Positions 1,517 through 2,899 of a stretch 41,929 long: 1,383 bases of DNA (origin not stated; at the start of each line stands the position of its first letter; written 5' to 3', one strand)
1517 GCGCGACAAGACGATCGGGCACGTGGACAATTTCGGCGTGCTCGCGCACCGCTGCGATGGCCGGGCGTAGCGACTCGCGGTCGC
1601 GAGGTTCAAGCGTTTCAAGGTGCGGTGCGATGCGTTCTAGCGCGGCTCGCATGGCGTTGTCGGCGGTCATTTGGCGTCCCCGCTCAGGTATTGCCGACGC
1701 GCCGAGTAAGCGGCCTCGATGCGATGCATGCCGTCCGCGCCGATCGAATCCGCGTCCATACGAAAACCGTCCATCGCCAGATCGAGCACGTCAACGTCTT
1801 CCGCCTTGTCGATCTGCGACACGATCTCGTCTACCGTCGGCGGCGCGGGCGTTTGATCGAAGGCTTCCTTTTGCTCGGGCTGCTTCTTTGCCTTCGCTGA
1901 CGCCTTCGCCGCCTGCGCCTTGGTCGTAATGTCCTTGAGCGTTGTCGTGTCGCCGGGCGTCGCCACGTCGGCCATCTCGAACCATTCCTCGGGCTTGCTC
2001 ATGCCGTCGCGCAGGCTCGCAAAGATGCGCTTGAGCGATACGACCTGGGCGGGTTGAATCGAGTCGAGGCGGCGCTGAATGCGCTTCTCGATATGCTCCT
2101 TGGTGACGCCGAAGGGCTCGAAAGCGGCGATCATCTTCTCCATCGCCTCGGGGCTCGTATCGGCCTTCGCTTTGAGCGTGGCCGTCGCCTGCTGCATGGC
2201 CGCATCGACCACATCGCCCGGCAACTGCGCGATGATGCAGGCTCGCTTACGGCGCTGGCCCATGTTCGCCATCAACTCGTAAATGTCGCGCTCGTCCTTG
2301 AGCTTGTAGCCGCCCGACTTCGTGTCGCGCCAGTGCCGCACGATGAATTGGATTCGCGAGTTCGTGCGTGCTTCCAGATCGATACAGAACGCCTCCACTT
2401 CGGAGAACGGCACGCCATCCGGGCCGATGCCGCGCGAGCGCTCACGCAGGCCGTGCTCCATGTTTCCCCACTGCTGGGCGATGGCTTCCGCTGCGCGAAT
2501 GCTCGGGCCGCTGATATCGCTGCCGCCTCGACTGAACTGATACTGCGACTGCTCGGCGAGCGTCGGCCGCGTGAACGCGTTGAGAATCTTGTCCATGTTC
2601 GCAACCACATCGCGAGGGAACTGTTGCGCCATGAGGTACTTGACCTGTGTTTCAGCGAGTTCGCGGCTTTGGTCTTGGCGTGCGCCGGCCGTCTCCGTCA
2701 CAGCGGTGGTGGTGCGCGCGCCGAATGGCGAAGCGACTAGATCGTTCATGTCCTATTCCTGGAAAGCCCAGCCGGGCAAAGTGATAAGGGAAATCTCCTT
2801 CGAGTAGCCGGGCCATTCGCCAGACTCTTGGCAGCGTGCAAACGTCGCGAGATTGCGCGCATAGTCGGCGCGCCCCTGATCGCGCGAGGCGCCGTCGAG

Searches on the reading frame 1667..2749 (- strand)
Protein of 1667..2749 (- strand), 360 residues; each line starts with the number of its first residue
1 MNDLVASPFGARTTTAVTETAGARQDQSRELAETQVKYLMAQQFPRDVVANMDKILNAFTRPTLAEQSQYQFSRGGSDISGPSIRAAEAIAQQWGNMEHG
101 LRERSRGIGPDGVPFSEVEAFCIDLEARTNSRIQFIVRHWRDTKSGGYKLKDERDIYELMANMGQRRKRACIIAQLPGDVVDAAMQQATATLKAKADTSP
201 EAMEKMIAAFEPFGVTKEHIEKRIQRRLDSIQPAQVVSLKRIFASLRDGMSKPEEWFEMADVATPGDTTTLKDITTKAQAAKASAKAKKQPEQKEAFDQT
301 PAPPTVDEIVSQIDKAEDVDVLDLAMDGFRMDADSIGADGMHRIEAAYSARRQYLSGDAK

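Call 84: search_protein_families(library=phrogs, max_evalue=0.00001, proteins=[window:1667-2749:-])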
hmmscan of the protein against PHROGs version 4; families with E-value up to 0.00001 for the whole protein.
window:1667-2749:- (360 aa): 1 family
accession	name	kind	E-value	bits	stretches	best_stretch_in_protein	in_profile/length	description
phrog_3657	-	unknown function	4.1e-77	260.1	1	6-288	6-283/289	-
